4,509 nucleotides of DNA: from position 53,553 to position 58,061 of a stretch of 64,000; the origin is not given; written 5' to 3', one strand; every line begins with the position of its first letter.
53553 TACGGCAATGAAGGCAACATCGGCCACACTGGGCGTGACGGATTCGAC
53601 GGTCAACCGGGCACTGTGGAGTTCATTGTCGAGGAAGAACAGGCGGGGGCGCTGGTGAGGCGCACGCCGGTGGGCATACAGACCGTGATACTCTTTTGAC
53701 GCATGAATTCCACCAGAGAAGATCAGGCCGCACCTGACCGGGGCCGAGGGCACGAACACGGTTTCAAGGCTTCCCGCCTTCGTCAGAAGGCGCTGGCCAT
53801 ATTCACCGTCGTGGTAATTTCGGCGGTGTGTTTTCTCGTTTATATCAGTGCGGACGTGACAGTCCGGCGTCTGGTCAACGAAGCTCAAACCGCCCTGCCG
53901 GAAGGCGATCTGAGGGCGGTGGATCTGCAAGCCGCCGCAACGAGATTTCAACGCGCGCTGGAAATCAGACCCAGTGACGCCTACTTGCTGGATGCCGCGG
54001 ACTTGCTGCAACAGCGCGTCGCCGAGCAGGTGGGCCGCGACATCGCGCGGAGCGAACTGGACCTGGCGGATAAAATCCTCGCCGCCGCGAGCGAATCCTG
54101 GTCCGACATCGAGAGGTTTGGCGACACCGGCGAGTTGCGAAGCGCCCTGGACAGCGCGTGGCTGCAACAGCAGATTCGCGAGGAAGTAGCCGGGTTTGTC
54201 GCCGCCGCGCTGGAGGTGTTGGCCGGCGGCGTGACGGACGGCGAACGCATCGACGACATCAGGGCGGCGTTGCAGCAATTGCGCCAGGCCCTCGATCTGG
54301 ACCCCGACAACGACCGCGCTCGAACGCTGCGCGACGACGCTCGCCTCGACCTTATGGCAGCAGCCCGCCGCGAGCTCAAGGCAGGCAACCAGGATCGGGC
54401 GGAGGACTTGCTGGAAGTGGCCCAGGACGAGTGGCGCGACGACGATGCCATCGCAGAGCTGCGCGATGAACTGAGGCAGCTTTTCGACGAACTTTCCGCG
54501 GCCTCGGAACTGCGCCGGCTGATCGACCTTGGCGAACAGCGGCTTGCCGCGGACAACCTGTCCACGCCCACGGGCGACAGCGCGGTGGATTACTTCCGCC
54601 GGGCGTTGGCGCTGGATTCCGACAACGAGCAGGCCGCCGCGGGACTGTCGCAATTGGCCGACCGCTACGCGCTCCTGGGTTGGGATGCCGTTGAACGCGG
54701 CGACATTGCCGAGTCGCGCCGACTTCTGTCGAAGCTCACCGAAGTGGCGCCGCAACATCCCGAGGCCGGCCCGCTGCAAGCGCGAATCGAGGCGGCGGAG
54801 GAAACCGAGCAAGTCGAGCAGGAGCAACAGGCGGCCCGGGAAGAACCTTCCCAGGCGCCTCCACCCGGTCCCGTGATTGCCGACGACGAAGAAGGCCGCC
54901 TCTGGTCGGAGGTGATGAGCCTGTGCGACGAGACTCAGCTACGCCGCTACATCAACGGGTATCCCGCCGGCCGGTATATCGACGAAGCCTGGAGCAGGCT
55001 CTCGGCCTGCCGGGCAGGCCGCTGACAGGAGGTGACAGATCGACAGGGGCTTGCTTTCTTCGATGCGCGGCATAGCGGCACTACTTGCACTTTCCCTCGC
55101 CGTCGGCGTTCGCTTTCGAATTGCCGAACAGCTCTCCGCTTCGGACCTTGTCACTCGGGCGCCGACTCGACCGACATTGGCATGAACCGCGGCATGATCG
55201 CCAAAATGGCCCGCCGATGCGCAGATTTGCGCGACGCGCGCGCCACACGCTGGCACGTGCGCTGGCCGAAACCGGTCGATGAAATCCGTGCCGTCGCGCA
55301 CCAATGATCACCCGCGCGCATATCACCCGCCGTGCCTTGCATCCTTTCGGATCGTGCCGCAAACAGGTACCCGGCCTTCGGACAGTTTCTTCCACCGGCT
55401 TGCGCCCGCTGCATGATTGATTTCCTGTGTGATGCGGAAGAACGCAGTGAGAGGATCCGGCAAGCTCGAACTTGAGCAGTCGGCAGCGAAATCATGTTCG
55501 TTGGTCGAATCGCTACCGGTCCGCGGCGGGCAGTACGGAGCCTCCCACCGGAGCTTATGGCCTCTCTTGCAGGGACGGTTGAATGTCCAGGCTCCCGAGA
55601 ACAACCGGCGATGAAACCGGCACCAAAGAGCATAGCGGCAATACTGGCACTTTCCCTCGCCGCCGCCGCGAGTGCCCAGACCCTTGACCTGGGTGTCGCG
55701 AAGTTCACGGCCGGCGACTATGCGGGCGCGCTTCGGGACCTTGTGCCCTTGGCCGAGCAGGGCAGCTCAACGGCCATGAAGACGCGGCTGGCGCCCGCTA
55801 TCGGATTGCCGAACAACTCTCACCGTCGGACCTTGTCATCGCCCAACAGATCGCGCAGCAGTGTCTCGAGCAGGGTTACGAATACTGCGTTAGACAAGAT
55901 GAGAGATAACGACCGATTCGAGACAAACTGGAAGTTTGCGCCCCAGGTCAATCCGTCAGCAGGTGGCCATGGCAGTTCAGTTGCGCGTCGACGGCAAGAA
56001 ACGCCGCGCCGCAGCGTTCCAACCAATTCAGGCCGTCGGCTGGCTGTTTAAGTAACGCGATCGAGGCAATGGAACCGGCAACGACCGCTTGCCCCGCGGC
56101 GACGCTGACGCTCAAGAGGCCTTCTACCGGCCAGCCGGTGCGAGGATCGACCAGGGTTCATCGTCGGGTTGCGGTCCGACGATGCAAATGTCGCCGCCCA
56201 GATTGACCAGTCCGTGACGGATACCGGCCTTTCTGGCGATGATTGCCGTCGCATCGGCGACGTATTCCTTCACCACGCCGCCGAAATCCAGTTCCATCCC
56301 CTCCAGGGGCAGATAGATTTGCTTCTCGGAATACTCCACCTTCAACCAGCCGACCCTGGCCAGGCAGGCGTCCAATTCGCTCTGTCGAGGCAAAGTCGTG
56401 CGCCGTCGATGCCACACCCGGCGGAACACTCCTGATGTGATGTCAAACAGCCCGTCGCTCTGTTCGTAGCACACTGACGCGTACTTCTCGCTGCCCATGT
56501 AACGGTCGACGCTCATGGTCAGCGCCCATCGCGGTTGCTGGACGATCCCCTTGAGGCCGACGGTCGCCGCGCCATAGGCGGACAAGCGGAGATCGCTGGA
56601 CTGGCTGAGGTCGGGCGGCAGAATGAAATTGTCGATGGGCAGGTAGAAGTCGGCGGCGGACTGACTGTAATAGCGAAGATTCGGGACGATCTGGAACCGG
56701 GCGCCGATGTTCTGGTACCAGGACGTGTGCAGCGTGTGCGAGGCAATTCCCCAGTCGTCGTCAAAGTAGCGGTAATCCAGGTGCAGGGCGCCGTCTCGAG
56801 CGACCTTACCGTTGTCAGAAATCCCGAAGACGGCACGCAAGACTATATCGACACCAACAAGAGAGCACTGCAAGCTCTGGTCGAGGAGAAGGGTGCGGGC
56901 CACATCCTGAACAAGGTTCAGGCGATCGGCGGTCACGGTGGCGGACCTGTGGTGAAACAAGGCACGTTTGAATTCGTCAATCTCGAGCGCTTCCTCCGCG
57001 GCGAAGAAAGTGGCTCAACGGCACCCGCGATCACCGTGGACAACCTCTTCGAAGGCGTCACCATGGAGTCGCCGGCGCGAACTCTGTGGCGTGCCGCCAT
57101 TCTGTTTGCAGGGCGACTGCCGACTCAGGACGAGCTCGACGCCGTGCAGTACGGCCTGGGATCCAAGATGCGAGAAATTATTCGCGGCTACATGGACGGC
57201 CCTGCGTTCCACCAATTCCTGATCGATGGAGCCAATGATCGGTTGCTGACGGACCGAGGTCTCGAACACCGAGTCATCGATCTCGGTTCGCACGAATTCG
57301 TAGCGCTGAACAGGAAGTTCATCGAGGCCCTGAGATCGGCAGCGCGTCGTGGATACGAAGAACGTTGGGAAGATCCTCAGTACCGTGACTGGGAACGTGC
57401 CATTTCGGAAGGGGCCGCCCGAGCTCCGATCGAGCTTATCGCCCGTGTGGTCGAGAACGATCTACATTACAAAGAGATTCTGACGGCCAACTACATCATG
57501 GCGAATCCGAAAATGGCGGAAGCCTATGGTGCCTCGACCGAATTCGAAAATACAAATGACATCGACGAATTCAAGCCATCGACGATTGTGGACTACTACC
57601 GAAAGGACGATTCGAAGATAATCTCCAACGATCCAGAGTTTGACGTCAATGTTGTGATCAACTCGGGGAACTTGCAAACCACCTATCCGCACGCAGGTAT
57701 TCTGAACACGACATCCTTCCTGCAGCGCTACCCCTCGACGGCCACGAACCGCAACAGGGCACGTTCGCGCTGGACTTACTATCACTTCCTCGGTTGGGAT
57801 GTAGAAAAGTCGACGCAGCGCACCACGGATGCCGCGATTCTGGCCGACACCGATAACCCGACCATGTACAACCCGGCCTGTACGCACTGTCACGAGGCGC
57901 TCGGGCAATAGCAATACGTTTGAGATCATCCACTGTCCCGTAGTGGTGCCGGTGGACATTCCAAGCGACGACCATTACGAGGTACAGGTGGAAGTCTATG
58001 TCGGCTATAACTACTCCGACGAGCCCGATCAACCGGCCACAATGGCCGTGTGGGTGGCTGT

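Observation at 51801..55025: Translationally coupled pair: lipoprotein with collagen-like/poly-Gly tail and a membrane-anchored helical-repeat protein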

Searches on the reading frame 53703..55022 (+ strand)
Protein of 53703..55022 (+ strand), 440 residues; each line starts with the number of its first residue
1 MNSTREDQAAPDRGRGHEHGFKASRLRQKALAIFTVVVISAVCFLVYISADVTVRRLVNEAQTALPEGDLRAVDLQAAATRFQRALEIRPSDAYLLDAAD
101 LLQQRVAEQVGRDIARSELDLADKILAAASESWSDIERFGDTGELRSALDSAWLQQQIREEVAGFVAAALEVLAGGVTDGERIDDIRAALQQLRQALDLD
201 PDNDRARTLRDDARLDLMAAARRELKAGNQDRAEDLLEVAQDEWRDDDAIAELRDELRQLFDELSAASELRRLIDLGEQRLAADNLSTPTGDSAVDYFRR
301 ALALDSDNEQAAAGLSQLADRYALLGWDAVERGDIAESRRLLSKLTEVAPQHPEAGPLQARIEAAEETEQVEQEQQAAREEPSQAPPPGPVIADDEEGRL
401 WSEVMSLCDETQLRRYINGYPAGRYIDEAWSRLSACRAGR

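Call 6: search_protein_families(library=pfam, proteins=[window:53703-55022:+], max_evalue=1)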
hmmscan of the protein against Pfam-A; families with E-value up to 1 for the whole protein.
window:53703-55022:+ (440 aa): 10 families
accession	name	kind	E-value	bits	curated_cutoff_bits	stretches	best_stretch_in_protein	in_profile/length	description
PF13414.12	TPR_11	-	1.6e-08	34.5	26.8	2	188-207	12-31/42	TPR repeat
PF07719.23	TPR_2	-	3.1e-07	30.4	27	0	185-203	16-34/34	Tetratricopeptide repeat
PF14559.12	TPR_19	-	2.3e-06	28.3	25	2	292-362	8-68/68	Tetratricopeptide repeat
PF00515.34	TPR_1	-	6.8e-06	26.1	27.8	1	292-308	18-34/34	Tetratricopeptide repeat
PF13181.12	TPR_8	-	0.00025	21.4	25.7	0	184-203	15-34/34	Tetratricopeptide repeat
PF13428.12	TPR_14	-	0.00032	21.5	23.5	1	182-208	13-39/44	Tetratricopeptide repeat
PF14853.12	Fis1_TPR_C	-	0.011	16.3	25.3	0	187-210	18-41/53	Fis1 C-terminal tetratricopeptide repeat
PF22360.1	SbsC_spectrin-like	-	0.11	13.7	26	0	220-242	12-34/62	SbsC,spectrin-like repeat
PF13431.12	TPR_17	-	0.11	13.2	24.4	0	194-208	3-17/34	Tetratricopeptide repeat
PF01544.23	CorA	-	0.28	10.9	27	1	155-271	101-215/292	CorA-like Mg2+ transporter protein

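Call 7: search_protein_families(library=ncbifam, proteins=[window:53703-55022:+], max_evalue=1)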
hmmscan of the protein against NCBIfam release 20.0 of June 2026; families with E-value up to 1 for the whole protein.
window:53703-55022:+ (440 aa): 2 families
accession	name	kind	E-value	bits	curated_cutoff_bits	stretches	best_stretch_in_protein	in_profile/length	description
TIGR02521.1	type_IV_pilW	equivalog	0.00032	20.3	154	1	292-374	152-224/234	type IV pilus biogenesis/stability protein PilW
NF040658.1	Myxo_OME_TraC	equivalog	0.00085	18.1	500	1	280-367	85-174/602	outer membrane exchange accessory lipoprotein TraC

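Call 22: find_homologous_proteins(query=window:53703-55022:+)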
Query window:53703-55022:+ (440 aa): 19 proteins with E <= 0.001 among 8000 candidates.
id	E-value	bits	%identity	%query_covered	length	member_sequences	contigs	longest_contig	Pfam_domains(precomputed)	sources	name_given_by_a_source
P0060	4.9e-273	924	100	100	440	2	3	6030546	PF14559.13,PF13414.13,PF00515.35,PF07719.24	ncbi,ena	-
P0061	2.7e-179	615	70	99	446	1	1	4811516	PF14559.13,PF13428.13,PF07719.24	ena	-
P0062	5.6e-178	610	69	100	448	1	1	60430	PF14559.13,PF13428.13,PF07719.24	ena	-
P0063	1.0e-174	600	67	100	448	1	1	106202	PF14559.13,PF13428.13,PF07719.24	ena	-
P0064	7.0e-158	544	62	99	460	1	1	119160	PF13414.13,PF07719.24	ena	-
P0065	4.3e-149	515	59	99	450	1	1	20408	PF14559.13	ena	-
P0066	5.6e-148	512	59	100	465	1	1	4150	PF00515.35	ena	-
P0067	1.4e-146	507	60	99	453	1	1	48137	PF14559.13,PF13414.13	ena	-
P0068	3.1e-142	493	58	99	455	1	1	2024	PF14559.13,PF13414.13,PF07719.24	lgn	-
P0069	1.2e-133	464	59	99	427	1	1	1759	PF14559.13,PF13428.13,PF07719.24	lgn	-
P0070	1.1e-111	392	55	88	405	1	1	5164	PF14559.13,PF13414.13,PF00515.35,PF13428.13,PF07719.24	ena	-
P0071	1.9e-104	368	48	96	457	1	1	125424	PF14559.13,PF13414.13,PF00515.35,PF07719.24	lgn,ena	-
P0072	5.2e-99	350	49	99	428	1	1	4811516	PF14559.13,PF13428.13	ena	-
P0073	4.5e-87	311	42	98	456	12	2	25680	-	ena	-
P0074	1.6e-84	303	43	91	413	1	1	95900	-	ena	-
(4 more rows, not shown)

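Call 30: find_encoding_contigs(protein=P0060, flank=10000, max_places=4)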
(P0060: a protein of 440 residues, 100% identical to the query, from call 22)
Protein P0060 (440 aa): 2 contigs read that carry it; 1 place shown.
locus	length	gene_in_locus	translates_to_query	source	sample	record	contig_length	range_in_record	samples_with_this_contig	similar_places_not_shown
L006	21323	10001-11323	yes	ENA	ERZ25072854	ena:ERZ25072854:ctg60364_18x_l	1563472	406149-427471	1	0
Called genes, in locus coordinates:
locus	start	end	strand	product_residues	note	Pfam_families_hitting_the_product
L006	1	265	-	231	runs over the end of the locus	-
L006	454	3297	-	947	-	PF03895:YadA_anchor (weak)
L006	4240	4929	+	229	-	PF12728:HTH_17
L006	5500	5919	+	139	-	PF01527:HTH_Tnp_1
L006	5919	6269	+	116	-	PF05717:TnpB_IS66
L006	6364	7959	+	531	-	PF13007:LZ_Tnp_IS66, PF13005:zf-IS66, PF03050:DDE_Tnp_IS66, PF13817:DDE_Tnp_IS66_C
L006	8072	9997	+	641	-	-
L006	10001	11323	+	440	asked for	PF00515:TPR_1 (faint), PF07719:TPR_2 (faint), PF13414:TPR_11 (faint), PF14559:TPR_19 (faint)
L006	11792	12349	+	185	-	-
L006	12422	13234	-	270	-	PF12094:DUF3570, PF02424:ApbE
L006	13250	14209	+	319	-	PF07631:PSD4 (faint)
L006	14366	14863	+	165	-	-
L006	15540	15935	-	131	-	-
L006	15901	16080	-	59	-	PF01483:P_proprotein (weak)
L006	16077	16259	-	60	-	-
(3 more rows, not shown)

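Call 32: search_protein_families(library=padloc, proteins=[window:53703-55022:+], max_evalue=1)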
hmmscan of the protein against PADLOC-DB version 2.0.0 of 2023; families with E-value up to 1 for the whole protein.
window:53703-55022:+ (440 aa): 0 families

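Call 92: search_solved_structures(query=A4, max_evalue=1, show_alignments=0)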
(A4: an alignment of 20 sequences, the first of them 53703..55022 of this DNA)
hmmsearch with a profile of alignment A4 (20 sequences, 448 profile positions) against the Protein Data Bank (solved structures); distinct sequences matched with E-value up to 1: 59.
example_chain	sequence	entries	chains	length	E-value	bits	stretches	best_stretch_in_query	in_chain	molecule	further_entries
9qhb_A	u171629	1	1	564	1.8e-11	47.1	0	258-316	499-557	Engineered tetratricopeptide repeat protein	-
7obi_A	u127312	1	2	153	3.6e-10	42.8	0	184-314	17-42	CTPR-rv4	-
8bu0_A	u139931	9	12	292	1e-09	41.4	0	259-312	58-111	Consensus tetratricopeptide repeat protein | Crystal structure of an 8-repeat consensus TPR superhelix with Zinc. | Monomer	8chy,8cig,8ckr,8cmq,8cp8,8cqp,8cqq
3kd7_A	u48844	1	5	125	2.4e-08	36.8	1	183-210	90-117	CTPR390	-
1na0_A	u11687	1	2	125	4.9e-08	35.8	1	292-316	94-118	designed protein CTPR3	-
9qhc_A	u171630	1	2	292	5.6e-08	35.6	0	294-316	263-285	Engineered tetratricopeptide repeat protein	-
9gzg_A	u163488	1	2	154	1.8e-07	33.9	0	292-316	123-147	Engineered CTPR protein with glutamic acids for conductivity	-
6v8e_A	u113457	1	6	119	1.7e-05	27.4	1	292-316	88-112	Designed protein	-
1na3_A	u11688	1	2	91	1.9e-05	27.2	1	292-316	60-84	designed protein CTPR2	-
6vfj_B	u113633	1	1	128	2.1e-05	27.1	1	292-315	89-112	I53_dn5B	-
2wqh_A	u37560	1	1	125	4.1e-05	26.2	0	292-315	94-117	CTPR3Y3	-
8ump_A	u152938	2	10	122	4.1e-05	26.2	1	289-317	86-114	T33-ml35-redesigned-TPR-domain-fold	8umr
5hrz_A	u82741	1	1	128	9.6e-05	24.9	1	292-316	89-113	TPR domain protein 1na0C3_3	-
6vfh_A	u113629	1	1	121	0.0001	24.9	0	292-316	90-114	T33_dn10A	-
2fo7_A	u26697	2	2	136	0.00013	24.6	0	291-314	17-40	SYNTHETIC CONSENSUS TPR PROTEIN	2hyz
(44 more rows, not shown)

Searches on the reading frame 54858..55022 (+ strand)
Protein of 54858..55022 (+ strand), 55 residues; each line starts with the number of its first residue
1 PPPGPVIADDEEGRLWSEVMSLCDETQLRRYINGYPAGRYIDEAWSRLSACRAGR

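Call 74: search_protein_families(library=pfam, proteins=[window:54858-55022:+], max_evalue=10)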
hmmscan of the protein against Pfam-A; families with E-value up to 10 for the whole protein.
seq(55 aa): 0 families

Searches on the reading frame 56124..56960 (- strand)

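Call 40: search_protein_families(library=pfam, proteins=[window:56124-56960:-], max_evalue=0.01)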
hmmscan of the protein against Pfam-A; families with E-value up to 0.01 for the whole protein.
window:56124-56960:- (278 aa): 2 families
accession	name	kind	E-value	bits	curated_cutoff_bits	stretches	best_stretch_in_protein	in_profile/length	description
PF12094.14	DUF3570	-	1e-28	100.7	25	1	52-157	291-397/427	Protein of unknown function (DUF3570)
PF02424.20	ApbE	-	2.5e-27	96.5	25.6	1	160-272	60-173/266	ApbE family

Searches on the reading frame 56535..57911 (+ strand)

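Call 40: search_protein_families(library=pfam, proteins=[window:56535-57911:+], max_evalue=0.01)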
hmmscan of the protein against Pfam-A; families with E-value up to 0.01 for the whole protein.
window:56535-57911:+ (458 aa): 1 family
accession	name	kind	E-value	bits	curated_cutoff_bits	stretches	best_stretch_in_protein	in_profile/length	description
PF07631.16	PSD4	-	7.4e-05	23.7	23.3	1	275-332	70-127/128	Protein of unknown function (DUF1592)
